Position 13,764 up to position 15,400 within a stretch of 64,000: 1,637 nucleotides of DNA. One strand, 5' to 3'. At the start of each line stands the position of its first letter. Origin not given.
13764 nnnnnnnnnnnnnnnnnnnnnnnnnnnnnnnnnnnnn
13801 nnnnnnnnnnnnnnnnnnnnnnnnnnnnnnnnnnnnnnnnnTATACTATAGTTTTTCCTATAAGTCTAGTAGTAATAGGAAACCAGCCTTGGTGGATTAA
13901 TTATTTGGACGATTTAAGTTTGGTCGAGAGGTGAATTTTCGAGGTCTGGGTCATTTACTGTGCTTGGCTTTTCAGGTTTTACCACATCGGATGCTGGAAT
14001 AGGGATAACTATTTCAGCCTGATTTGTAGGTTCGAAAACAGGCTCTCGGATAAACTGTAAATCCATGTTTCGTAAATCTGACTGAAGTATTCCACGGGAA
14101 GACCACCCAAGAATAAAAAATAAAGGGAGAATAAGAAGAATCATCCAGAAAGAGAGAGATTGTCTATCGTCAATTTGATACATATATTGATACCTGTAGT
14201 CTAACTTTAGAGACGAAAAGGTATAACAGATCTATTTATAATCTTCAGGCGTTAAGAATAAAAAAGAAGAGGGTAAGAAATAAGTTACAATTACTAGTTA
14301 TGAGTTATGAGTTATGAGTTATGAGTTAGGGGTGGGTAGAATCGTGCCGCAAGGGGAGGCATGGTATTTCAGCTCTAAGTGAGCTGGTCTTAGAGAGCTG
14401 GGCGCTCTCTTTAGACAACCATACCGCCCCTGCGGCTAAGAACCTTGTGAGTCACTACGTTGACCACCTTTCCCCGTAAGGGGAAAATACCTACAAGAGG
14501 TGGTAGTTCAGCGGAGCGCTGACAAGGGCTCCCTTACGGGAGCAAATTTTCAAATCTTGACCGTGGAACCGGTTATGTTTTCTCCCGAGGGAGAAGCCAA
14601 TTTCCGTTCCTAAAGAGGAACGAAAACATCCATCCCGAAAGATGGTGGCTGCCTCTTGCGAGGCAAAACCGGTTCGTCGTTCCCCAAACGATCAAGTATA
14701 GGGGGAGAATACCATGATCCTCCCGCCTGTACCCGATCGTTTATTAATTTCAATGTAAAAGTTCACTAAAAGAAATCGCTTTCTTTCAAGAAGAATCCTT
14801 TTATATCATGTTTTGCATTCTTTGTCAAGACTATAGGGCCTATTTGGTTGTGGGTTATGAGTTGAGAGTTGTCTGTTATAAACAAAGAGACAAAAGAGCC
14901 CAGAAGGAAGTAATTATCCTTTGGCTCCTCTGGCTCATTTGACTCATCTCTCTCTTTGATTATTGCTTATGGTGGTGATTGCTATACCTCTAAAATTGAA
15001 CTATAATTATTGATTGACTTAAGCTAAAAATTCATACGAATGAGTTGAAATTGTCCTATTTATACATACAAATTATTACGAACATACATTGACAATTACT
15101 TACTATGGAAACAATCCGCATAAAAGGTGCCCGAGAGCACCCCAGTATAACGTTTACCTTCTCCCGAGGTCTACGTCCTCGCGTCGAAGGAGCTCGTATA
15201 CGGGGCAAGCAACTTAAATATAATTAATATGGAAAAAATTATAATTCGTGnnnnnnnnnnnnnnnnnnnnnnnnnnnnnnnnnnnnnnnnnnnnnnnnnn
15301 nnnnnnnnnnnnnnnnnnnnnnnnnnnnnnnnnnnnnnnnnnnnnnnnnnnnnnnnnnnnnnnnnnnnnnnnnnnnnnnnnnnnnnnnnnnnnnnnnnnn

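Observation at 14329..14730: Candidate large structured ncRNA (about 400 nt) with no coding capacity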

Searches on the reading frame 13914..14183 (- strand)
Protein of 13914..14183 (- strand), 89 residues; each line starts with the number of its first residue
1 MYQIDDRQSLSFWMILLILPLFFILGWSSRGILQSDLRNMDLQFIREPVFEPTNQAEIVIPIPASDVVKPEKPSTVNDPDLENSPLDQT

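Call 13: search_protein_families(library=pfam, proteins=[window:13914-14183:-], max_evalue=0.01)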
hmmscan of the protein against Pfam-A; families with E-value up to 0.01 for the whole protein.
window:13914-14183:- (89 aa): 0 families
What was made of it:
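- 13914..14183 (-): Context: an 89-aa single-pass membrane protein gene on the same strand, downstream of the RNA. No Pfam family (call 13).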

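Call 15: find_homologous_proteins(query=window:13914-14183:-, max_evalue=0.001)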
Query window:13914-14183:- (89 aa): 2 proteins with E <= 0.001 among 2 candidates.
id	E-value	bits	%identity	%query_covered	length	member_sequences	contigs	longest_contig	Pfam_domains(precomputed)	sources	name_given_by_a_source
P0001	1.5e-51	190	100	100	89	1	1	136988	-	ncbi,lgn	-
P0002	1.1e-20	91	55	98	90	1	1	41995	-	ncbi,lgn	-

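Call 16: find_encoding_contigs(protein=P0002, flank=6000, max_places=6)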
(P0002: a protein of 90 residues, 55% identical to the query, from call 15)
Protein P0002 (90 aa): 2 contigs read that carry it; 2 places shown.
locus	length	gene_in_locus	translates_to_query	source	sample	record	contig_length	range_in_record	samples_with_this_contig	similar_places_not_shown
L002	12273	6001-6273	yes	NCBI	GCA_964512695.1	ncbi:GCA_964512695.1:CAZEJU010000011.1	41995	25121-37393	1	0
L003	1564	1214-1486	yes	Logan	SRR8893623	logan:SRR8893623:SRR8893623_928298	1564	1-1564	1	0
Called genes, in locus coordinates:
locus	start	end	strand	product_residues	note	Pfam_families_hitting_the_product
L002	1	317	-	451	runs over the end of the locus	PF01541:GIY-YIG (weak), PF27096:UvrC_M (weak), PF08459:UvrC_RNaseH_dom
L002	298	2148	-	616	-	PF01841:Transglut_core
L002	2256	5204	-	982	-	PF00005:ABC_tran (faint), PF02463:SMC_N (faint), PF03193:RsgA_GTPase (faint), PF13191:AAA_16 (faint), PF13555:AAA_29 (faint), PF20703:nSTAND1 (faint), PF17760:UvrA_inter, PF17755:UvrA_DNA-bind, +1 more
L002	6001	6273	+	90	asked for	-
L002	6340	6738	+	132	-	PF00293:NUDIX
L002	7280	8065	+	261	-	-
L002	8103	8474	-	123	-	PF00072:Response_reg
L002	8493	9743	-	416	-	PF13188:PAS_8 (weak), PF08448:PAS_4, PF13426:PAS_9 (weak), PF00512:HisKA, PF02518:HATPase_c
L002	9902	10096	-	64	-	-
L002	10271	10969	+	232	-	PF05552:MS_channel_1st_1 (weak)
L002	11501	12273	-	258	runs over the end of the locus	-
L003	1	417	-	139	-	?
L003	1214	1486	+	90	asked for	-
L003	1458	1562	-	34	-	?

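Call 17: find_encoding_contigs(protein=P0001, flank=3000, max_places=6)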
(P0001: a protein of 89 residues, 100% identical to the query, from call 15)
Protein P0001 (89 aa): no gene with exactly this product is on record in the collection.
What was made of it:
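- Tried and rejected: Looking up the window's own 89-aa protein (P0001) returned 'not on record' (call 17).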

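Call 90: search_protein_representatives(alignment_id=A6)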
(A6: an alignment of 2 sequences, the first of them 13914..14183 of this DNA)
Query: 2 sequences, 90 profile positions. Proteins with E-value up to 0.001 (for the whole library): 4; up to 1e-10: 2; up to 1e-30: 1. The best 4 are listed.
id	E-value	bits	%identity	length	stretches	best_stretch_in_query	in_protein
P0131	8.7e-32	125.1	-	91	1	1-90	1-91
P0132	8.4e-14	67.5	-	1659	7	57-84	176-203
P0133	5.8e-08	48.8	-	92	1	5-88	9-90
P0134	2.1e-06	43.8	-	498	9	6-31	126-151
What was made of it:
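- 13914..14183 (-): Four matches at E<=0.001 among 1.84 billion representative proteins, only two of them short proteins of matching length (call 90).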

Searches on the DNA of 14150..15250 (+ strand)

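Call 4: search_rna_families(source=window, start=14150, end=15250, threshold=evalue, max_evalue=10, show_alignments=4)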
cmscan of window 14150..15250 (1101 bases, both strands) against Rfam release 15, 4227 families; matches with E-value up to 10: 4.
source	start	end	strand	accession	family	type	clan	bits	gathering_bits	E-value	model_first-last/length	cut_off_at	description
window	14459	14488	-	RF01370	CRISPR-DR57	Gene; CRISPR;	-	23.6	39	0.015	1-37/37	no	CRISPR RNA direct repeat element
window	14877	14947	-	RF03846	mir-4861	Gene; miRNA;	-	19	100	0.68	1-94/94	no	mir-4861 microRNA precursor family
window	14877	14963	-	RF03608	mir-9440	Gene; miRNA;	-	15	80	8.2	1-67/67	no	mir-9440 microRNA precursor family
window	14472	14484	+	RF01346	CRISPR-DR36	Gene; CRISPR;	-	14.7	38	3.1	17-29/36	no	CRISPR RNA direct repeat element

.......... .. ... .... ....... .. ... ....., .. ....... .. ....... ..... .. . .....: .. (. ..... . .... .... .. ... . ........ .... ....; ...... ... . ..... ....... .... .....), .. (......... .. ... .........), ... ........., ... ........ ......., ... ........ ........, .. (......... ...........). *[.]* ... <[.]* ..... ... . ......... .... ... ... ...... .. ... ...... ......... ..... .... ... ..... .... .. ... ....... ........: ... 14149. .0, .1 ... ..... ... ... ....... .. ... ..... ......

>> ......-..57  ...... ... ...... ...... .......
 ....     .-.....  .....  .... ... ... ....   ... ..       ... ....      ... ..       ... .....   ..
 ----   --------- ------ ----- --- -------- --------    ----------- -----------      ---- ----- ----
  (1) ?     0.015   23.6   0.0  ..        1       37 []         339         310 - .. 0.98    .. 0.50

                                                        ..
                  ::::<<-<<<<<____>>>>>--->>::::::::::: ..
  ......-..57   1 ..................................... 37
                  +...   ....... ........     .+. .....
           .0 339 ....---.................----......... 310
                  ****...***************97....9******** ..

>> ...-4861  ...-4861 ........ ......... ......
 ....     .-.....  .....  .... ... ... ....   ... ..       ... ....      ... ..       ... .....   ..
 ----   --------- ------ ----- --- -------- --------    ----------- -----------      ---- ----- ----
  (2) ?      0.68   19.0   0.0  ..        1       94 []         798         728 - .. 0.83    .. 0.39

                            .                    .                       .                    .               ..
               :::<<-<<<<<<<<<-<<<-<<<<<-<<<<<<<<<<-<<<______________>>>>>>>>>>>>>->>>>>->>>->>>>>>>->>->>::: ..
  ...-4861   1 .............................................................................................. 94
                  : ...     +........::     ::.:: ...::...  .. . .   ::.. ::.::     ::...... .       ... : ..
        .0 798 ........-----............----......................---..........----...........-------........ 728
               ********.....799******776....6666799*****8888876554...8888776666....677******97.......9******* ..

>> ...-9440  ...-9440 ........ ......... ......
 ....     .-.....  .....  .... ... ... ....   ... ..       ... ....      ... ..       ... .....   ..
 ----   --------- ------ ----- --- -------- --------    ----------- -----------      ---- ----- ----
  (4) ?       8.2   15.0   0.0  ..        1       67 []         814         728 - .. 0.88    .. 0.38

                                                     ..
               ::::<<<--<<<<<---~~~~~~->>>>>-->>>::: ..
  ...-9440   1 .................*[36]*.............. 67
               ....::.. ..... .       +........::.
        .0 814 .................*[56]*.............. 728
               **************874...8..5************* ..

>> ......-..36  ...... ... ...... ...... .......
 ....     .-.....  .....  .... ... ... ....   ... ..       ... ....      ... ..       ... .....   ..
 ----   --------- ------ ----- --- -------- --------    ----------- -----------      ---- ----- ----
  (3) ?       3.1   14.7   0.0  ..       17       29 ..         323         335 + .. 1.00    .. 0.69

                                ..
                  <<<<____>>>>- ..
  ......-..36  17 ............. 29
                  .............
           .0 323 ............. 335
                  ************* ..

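Call 11: search_dna_similar(query=window:14329-14745:+, collection=plasmids, mode=distant, max_evalue=0.001)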
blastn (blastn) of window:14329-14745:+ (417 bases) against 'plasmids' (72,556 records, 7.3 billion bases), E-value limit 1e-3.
No match.

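Call 12: search_dna_similar(query=window:14329-14745:+, collection=phages, mode=distant, max_evalue=0.001)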
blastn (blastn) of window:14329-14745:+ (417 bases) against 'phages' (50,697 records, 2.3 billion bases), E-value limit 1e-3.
No match.
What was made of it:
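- Tried and rejected: Plasmid and phage blastn of the element found no match (calls 11, 12).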

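Call 64: build_rna_model(alignment_id=A2, structure=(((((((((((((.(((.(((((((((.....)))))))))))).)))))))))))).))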
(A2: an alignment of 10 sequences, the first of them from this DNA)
Model R1 built from alignment A2 (10 sequences, 59 columns); structure: as given.
model positions 57; base pairs 25; branch points 0; effective number of sequences 8.22; information 0.977 bits per position. Calibrated on 0.2 Mb of random sequence (short: E-values are rough).
structure used (alignment columns):
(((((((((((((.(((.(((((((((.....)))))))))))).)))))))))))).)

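Call 65: search_with_rna_model(model_id=R1, sources=[window, L002, L005, L006, L007, L009, L010, L011, L012, L013, L014, L015, L016, L008, L001], max_evalue=10, make_alignment=true)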
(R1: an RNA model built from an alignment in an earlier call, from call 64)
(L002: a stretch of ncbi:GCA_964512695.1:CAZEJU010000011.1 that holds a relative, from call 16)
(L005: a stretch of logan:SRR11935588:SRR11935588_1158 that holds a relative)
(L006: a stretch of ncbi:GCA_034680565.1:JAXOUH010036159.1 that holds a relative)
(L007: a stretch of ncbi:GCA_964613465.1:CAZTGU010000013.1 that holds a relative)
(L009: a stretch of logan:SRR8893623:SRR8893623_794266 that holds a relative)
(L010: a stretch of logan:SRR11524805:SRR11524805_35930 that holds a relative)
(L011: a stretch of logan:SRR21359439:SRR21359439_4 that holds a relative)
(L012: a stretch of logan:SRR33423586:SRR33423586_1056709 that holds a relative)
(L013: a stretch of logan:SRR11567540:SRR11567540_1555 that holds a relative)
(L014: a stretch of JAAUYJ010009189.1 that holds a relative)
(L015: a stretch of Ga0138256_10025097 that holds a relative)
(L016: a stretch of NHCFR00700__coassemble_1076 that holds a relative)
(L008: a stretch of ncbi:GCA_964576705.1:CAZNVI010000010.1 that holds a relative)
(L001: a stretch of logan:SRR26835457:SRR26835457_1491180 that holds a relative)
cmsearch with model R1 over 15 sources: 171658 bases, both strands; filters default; matches with E-value up to 10: 22.
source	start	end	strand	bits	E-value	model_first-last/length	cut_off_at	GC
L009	462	518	-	71.6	6.4e-19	1-57/57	no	0.53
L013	267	323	-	71.4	7.1e-19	1-57/57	no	0.47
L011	2288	2344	-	71.3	7.6e-19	1-57/57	no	0.53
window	14686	14742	-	70.8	1.1e-18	1-57/57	no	0.49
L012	1205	1261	-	70.2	1.7e-18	1-57/57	no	0.51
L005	2230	2286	-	69.3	3.2e-18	1-57/57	no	0.44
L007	2709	2765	-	68.4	6.1e-18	1-57/57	no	0.54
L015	868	924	+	68.4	6.1e-18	1-57/57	no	0.54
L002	5562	5619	+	64.3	1.2e-16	1-57/57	no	0.5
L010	601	656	-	61.3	1e-15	1-57/57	no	0.41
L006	2686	2743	-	53.2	3.3e-13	1-57/57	no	0.5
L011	2288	2344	+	30.7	3.4e-06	1-57/57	no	0.53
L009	462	518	+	27.3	3.9e-05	1-57/57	no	0.53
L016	7947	8003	-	23.6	0.00054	1-57/57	no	0.4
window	14686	14742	+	20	0.0072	1-57/57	no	0.49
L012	1205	1261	+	19.4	0.012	1-57/57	no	0.51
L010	601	656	+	19.2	0.013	1-57/57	no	0.41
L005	6412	6459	+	13.7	0.69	1-57/57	no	0.31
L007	2709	2765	+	13.3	0.9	1-57/57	no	0.54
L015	868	924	-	13.3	0.9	1-57/57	no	0.54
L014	3715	3759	-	11.7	2.9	1-57/57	no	0.62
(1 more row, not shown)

Alignment A3: 22 matches aligned to the model, 76 columns, each read 5' to 3' on its own strand. Consensus structure (alignment columns), stored with it:
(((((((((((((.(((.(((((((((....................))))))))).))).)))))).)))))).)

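Call 78: search_rna_families(source=window, start=14325, end=14800, threshold=evalue, max_evalue=10)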
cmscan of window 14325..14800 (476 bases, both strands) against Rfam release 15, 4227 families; matches with E-value up to 10: 3.
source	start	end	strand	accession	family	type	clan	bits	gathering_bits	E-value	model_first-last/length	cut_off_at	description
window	14459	14488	-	RF01370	CRISPR-DR57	Gene; CRISPR;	-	23.6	39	0.0066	1-37/37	no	CRISPR RNA direct repeat element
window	14613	14657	-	RF01299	SNORD2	Gene; snRNA; snoRNA; CD-box;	CL00072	15.5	37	5.1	1-69/69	no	Small nucleolar RNA SNORD2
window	14472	14484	+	RF01346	CRISPR-DR36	Gene; CRISPR;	-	14.7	38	1.3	17-29/36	no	CRISPR RNA direct repeat element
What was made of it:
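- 14443..14565 (-): Middle hairpins: a GUUCCA-loop hairpin, a GUAA hairpin (14528-14543) and a branched domain closed by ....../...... (14522-14527 with 14443-14448). A lone hairpin at 14459-14488 resembles CRISPR-DR57 at 23.6 bits, below the gathering score of 39 (calls 4, 78).
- On Group I intron or remnant: No Intron_gpI hit at E<=10 (calls 4, 78).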

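Call 84: search_with_rna_model(model_id=R1, sources=[L017], max_evalue=1)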
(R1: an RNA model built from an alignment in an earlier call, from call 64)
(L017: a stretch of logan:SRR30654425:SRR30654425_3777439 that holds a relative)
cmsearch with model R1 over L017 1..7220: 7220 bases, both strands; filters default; matches with E-value up to 1: 2.
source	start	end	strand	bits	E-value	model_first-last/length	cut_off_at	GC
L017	1965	2021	-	52.5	2.3e-14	1-57/57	no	0.47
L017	1965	2022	+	23.1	3.3e-05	1-57/57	no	0.48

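Call 88: search_with_rna_model(model_id=R1, sources=[window, L002, L005, L006, L007, L009, L010, L011, L012, L013, L017], max_evalue=1e-9, make_alignment=true)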
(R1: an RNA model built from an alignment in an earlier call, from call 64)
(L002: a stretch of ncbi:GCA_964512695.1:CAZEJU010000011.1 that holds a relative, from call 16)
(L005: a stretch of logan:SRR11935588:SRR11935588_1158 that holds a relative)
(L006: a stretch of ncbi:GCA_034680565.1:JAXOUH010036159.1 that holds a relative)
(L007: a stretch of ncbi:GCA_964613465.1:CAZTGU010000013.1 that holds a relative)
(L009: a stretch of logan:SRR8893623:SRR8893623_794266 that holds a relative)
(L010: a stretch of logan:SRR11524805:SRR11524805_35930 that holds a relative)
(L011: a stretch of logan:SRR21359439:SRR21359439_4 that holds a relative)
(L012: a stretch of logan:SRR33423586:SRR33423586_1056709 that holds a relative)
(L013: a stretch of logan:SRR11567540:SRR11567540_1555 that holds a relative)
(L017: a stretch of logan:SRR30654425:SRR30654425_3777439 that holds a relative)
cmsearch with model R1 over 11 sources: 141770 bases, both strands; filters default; matches with E-value up to 1e-9: 11.
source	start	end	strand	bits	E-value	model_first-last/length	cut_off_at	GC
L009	462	518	-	71.6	5.3e-19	1-57/57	no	0.53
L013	267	323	-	71.4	5.9e-19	1-57/57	no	0.47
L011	2288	2344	-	71.3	6.3e-19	1-57/57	no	0.53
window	14686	14742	-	70.8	9.3e-19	1-57/57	no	0.49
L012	1205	1261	-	70.2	1.4e-18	1-57/57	no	0.51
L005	2230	2286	-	69.3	2.7e-18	1-57/57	no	0.44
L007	2709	2765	-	68.4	5e-18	1-57/57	no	0.54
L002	5562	5619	+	64.3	9.6e-17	1-57/57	no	0.5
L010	601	656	-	61.3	8.4e-16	1-57/57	no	0.41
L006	2686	2743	-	53.2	2.7e-13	1-57/57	no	0.5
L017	1965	2021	-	52.5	4.6e-13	1-57/57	no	0.47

Alignment A7: 11 matches aligned to the model, 59 columns, each read 5' to 3' on its own strand. Consensus structure (alignment columns), stored with it:
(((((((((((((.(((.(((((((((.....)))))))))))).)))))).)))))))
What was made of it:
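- Strand: the R1 model scores 52-72 bits on the minus strand against 13-31 on the plus strand (calls 65, 84, 88).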
